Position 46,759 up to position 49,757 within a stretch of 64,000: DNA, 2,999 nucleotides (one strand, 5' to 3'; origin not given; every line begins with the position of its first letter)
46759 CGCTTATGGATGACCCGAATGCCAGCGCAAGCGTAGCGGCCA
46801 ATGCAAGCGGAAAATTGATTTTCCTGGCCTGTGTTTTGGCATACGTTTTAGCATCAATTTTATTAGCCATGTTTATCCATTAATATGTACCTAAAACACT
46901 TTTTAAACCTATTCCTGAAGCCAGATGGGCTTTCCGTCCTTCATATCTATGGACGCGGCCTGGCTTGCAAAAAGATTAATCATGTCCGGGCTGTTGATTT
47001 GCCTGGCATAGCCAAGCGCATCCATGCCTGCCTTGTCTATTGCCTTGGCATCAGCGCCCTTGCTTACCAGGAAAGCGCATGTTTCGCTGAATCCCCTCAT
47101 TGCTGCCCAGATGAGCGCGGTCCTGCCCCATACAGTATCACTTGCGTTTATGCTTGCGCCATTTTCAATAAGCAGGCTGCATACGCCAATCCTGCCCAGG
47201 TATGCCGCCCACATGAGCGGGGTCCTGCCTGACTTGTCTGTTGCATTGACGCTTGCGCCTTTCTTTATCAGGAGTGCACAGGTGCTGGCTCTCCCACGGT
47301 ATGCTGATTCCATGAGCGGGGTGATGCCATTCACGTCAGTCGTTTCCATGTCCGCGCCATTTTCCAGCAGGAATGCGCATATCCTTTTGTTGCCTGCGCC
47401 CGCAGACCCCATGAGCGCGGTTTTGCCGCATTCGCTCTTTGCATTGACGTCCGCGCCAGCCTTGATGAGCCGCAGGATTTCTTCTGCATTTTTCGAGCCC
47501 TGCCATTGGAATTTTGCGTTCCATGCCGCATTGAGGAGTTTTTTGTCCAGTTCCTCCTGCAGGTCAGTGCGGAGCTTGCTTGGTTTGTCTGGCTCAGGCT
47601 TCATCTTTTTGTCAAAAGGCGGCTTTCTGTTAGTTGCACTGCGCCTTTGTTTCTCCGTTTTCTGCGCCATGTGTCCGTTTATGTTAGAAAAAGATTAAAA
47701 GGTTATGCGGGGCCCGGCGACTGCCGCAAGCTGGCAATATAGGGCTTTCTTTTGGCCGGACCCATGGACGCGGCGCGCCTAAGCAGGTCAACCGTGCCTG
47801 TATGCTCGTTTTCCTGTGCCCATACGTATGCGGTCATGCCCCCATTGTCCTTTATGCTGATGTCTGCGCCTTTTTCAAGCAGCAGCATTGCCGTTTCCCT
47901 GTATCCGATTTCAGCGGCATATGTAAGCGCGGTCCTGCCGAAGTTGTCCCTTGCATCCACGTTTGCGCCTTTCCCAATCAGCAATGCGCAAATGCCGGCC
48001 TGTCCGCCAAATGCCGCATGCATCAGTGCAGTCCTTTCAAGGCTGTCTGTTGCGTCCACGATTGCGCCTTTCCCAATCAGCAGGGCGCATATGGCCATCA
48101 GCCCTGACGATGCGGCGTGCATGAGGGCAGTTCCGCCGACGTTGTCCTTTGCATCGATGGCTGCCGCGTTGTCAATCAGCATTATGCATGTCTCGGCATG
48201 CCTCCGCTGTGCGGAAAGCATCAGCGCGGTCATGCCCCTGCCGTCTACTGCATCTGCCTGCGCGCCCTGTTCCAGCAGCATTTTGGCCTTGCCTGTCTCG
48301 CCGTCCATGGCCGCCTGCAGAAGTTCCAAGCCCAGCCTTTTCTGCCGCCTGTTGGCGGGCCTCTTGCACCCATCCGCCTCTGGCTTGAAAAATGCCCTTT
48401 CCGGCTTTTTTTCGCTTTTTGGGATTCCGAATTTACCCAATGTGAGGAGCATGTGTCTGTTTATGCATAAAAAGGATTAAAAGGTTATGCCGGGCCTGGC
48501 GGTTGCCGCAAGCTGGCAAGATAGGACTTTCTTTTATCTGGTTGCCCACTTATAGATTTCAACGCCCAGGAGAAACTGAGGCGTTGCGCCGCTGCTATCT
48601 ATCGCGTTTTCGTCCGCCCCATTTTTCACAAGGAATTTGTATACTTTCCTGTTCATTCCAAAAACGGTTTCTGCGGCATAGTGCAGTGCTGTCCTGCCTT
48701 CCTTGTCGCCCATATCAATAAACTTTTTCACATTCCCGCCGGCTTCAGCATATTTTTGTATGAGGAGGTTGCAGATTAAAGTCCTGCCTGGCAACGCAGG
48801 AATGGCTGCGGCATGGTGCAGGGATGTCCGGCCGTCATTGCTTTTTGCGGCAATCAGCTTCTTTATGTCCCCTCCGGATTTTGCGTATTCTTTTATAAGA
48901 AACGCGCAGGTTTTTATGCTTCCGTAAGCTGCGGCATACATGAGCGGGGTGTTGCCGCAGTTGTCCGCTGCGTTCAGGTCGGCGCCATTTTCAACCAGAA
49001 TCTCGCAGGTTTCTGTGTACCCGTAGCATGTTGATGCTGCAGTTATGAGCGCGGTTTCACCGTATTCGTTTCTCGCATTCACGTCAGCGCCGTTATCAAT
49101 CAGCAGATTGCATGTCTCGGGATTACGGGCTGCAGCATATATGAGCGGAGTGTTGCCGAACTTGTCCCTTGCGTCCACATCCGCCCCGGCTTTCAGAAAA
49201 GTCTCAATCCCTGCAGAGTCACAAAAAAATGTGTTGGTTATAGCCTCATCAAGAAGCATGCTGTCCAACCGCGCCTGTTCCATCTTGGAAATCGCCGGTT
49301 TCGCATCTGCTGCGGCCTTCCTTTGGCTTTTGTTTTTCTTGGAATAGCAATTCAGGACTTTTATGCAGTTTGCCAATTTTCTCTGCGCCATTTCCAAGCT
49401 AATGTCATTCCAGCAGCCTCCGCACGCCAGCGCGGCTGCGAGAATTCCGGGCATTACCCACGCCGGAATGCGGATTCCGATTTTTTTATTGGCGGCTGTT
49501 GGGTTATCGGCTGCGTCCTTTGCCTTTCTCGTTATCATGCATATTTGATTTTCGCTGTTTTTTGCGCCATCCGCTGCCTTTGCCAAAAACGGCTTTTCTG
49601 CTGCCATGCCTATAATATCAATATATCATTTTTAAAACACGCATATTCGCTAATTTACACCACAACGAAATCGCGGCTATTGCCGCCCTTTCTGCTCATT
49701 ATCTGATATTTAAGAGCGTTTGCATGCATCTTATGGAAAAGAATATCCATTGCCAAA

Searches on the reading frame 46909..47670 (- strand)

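Call 96: search_protein_families(library=pfam, proteins=[window:46909-47670:-], max_evalue=0.0001)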
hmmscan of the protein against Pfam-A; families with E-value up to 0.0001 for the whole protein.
window:46909-47670:- (253 aa): 5 families
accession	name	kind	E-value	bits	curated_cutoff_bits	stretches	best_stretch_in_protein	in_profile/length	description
PF12796.13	Ank_2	-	2.1e-41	140.8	27.3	3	92-178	7-90/90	Ankyrin repeats (3 copies)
PF00023.36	Ank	-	9.4e-33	110.9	21.1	2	148-178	2-32/33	Ankyrin repeat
PF13637.12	Ank_4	-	1.1e-29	102.3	22.7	3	152-202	1-50/50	Ankyrin repeats (many copies)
PF13606.12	Ank_3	-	8e-19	65.9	22.3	1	148-176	2-30/30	Ankyrin repeat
PF13857.12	Ank_5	-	2.3e-11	44.2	27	0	68-119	1-53/56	Ankyrin repeats (many copies)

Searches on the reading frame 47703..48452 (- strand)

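Call 96: search_protein_families(library=pfam, proteins=[window:47703-48452:-], max_evalue=0.0001)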
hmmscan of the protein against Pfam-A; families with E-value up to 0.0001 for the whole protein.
window:47703-48452:- (249 aa): 5 families
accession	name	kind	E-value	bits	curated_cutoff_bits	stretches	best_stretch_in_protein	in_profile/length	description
PF12796.13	Ank_2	-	2.4e-42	143.8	27.3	3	121-202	12-90/90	Ankyrin repeats (3 copies)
PF00023.36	Ank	-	2.1e-28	97.2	21.1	2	172-203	2-33/33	Ankyrin repeat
PF13637.12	Ank_4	-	4.4e-25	87.6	22.7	3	44-93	1-50/50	Ankyrin repeats (many copies)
PF13606.12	Ank_3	-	1.6e-15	55.8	22.3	0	106-133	2-29/30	Ankyrin repeat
PF13857.12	Ank_5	-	1.1e-12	48.4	27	0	59-110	1-53/56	Ankyrin repeats (many copies)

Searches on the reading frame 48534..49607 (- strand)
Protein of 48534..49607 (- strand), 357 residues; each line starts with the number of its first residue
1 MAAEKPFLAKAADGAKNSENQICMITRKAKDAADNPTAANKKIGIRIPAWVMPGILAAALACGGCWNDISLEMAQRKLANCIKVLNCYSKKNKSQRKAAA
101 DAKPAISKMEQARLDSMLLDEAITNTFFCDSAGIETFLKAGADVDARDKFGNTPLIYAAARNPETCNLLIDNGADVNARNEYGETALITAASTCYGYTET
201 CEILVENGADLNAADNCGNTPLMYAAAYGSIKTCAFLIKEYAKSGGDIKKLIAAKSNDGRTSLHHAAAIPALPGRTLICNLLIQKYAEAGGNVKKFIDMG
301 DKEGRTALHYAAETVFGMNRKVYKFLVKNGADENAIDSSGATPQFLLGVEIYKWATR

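Call 43: search_protein_families(library=pfam, proteins=[window:48534-49607:-], max_evalue=0.001)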
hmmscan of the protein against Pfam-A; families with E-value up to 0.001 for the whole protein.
window:48534-49607:- (357 aa): 5 families
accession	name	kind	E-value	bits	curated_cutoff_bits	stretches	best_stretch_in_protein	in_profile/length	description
PF12796.13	Ank_2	-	3.5e-42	143.3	27.3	4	134-215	13-90/90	Ankyrin repeats (3 copies)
PF00023.36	Ank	-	2.1e-35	119.2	21.1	3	151-180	2-32/33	Ankyrin repeat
PF13637.12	Ank_4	-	7.4e-32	109.1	22.7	3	190-238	4-50/50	Ankyrin repeats (many copies)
PF13857.12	Ank_5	-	1.3e-20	73.7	27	2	139-190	3-56/56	Ankyrin repeats (many copies)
PF13606.12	Ank_3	-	1.1e-16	59.4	22.3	0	217-241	1-24/30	Ankyrin repeat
